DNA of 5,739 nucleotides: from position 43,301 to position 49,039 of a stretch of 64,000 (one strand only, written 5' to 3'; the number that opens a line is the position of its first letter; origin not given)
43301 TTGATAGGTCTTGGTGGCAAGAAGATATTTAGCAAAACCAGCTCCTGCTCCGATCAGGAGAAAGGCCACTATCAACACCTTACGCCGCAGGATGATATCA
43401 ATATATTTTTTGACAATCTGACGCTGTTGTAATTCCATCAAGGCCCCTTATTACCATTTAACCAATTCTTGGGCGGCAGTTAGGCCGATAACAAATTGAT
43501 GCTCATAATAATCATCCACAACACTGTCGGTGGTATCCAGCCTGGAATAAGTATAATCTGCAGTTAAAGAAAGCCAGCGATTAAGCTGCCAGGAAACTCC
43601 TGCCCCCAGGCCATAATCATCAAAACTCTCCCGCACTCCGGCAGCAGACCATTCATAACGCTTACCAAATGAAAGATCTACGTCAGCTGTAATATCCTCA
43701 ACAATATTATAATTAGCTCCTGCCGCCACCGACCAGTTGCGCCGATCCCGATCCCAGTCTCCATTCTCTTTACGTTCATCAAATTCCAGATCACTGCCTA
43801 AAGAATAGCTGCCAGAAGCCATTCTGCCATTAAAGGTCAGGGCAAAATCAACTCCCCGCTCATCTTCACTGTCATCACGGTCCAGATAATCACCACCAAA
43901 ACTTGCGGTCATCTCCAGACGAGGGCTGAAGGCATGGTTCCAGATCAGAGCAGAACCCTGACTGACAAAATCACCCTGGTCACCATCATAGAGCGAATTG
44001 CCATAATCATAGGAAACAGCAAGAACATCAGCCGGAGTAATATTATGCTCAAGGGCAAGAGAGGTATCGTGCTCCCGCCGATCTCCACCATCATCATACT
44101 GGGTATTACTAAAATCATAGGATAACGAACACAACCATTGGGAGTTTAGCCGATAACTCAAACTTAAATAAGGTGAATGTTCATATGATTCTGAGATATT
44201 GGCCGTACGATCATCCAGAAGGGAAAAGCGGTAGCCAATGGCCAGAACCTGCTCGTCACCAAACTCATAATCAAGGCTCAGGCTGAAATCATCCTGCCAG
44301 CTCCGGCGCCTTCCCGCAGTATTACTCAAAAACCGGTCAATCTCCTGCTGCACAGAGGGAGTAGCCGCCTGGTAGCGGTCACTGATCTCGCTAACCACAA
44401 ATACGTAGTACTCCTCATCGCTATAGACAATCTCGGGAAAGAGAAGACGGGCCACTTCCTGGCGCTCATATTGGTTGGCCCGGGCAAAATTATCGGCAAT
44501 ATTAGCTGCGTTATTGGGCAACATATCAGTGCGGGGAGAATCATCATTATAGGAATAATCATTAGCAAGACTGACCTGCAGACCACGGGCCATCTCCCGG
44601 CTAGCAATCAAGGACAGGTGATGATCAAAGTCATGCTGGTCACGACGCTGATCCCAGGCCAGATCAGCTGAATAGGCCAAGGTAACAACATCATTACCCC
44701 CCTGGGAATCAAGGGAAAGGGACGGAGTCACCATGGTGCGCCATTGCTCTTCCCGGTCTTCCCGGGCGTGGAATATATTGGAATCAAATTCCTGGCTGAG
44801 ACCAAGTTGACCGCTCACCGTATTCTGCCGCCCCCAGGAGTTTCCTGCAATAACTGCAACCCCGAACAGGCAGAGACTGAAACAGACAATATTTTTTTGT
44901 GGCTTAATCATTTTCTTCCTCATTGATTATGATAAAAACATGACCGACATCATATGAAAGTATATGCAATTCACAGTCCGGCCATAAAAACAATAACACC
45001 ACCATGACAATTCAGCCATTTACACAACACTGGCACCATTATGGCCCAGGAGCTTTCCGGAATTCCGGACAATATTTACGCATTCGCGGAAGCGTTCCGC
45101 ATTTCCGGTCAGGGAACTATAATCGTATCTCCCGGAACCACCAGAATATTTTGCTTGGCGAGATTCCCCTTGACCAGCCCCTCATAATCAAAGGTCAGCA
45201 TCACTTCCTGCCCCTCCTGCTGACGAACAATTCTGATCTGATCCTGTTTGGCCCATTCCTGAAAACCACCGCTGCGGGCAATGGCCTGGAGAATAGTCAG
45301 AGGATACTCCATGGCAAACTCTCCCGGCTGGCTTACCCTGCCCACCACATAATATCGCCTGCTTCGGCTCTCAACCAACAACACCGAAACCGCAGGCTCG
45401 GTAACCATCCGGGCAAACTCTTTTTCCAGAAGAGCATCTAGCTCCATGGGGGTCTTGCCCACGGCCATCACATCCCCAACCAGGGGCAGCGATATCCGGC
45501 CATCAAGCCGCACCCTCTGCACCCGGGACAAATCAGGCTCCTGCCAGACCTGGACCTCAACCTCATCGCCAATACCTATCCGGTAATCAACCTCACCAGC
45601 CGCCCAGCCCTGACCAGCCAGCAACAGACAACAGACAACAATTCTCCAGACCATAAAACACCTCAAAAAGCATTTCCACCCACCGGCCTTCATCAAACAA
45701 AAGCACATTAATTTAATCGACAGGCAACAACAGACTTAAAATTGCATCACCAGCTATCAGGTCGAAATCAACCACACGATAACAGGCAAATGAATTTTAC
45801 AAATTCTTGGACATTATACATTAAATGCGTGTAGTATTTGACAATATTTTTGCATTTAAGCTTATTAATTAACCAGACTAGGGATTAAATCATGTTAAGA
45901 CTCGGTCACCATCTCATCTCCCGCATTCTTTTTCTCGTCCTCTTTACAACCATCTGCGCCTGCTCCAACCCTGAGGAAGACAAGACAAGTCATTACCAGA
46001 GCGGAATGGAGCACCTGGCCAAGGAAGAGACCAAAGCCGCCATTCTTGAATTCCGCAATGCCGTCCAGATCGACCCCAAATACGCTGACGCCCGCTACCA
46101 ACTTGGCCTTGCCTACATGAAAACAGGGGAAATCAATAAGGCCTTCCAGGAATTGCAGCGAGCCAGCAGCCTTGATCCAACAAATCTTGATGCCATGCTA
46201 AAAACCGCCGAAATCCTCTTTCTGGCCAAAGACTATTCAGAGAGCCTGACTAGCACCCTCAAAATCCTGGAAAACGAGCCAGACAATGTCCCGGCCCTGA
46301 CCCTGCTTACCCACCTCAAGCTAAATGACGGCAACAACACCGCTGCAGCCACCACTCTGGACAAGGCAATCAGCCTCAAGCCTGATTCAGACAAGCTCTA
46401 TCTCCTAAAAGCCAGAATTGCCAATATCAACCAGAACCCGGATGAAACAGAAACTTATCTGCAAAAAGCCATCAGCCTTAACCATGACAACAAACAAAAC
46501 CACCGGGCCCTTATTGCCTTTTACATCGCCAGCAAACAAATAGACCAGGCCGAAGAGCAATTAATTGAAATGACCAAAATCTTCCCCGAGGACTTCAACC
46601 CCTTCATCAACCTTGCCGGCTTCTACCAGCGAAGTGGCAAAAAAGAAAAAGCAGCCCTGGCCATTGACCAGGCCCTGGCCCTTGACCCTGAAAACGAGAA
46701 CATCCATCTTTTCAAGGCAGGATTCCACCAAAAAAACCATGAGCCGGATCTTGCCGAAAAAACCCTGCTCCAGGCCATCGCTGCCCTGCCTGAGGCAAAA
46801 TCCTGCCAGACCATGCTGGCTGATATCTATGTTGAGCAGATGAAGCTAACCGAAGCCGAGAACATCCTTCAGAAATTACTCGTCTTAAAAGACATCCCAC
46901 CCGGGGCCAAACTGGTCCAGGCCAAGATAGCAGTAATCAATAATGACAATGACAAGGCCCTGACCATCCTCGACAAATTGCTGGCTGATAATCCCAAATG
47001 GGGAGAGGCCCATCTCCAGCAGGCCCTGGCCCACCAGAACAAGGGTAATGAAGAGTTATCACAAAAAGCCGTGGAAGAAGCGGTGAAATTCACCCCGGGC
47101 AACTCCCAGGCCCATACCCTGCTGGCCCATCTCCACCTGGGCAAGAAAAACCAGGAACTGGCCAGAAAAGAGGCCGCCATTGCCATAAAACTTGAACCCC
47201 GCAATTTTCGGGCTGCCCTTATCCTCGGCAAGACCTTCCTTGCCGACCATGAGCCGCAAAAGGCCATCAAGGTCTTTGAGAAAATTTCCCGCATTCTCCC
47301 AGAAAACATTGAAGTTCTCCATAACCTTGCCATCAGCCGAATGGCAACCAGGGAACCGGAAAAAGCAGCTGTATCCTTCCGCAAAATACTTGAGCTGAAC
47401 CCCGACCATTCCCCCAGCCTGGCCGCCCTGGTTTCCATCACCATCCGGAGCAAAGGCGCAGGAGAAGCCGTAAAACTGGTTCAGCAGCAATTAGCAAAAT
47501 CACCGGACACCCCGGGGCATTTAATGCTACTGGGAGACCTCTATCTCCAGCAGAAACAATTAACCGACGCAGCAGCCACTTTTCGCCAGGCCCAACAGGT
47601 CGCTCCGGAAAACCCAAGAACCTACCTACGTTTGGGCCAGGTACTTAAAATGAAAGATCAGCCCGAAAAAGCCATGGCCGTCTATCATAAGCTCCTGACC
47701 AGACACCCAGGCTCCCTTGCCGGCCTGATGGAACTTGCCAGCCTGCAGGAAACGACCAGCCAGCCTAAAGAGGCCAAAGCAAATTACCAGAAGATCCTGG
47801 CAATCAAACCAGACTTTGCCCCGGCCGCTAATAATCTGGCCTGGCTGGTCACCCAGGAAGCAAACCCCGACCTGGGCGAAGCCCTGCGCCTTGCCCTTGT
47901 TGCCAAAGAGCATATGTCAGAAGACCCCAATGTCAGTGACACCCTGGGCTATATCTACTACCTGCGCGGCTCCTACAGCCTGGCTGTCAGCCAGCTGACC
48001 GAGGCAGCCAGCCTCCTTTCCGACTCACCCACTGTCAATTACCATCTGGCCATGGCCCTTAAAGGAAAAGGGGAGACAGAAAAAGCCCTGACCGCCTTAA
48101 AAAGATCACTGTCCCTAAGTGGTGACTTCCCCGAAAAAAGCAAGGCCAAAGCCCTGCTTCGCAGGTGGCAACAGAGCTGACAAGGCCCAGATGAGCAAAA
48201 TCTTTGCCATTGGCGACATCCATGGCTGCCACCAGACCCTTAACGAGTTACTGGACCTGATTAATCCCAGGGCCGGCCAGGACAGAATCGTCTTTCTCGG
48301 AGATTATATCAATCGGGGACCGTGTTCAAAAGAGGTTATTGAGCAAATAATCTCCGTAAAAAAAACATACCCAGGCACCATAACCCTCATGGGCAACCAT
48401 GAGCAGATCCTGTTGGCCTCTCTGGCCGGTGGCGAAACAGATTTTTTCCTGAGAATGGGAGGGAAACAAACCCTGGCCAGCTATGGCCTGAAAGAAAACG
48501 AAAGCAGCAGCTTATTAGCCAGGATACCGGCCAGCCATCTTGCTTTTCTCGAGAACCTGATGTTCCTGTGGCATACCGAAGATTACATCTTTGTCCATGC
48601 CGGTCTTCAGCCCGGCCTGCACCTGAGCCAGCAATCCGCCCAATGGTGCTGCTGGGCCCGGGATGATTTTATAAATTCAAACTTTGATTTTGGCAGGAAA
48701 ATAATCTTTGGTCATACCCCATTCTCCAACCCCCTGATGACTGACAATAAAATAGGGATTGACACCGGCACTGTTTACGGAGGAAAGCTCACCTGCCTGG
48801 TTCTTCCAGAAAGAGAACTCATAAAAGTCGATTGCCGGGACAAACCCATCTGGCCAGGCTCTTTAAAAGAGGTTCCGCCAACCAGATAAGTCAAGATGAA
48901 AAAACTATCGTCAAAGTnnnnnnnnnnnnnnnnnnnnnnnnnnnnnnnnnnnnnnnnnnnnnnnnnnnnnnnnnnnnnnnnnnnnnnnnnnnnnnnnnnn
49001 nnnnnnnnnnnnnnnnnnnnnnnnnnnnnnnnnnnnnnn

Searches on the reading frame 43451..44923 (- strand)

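Call 13: search_protein_families(library=ncbifam, max_evalue=1e-12, proteins=[window:43451-44923:-])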
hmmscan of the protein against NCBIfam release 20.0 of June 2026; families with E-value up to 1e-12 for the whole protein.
window:43451-44923:- (490 aa): 0 families

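Call 14: search_protein_families(library=pfam, max_evalue=0.00001, proteins=[window:43451-44923:-])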
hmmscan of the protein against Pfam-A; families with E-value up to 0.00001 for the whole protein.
window:43451-44923:- (490 aa): 4 families
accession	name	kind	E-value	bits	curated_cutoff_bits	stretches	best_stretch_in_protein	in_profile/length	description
PF11854.14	MtrB_PioB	-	4.4e-08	32.6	23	0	326-461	284-399/635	Putative outer membrane beta-barrel porin, MtrB/PioB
PF13505.12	OMP_b-brl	-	1.2e-07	32.5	28.7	1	339-482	25-172/175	Outer membrane protein beta-barrel domain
PF10082.15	BBP2_2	-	1.4e-07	31.2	23.7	0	399-483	296-376/378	Putative beta-barrel porin 2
PF02530.20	Porin_2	-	5.2e-06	26.5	22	1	289-470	231-339/357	Porin subfamily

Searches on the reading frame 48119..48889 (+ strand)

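Call 15: search_protein_families(library=pfam, max_evalue=0.000001, proteins=[window:48119-48889:+])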
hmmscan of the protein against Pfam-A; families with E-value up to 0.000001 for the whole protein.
window:48119-48889:+ (256 aa): 1 family
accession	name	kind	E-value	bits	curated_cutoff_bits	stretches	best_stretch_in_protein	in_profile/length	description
PF00149.33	Metallophos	-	3.5e-15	57.4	21.5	1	27-167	2-117/191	Calcineurin-like phosphoesterase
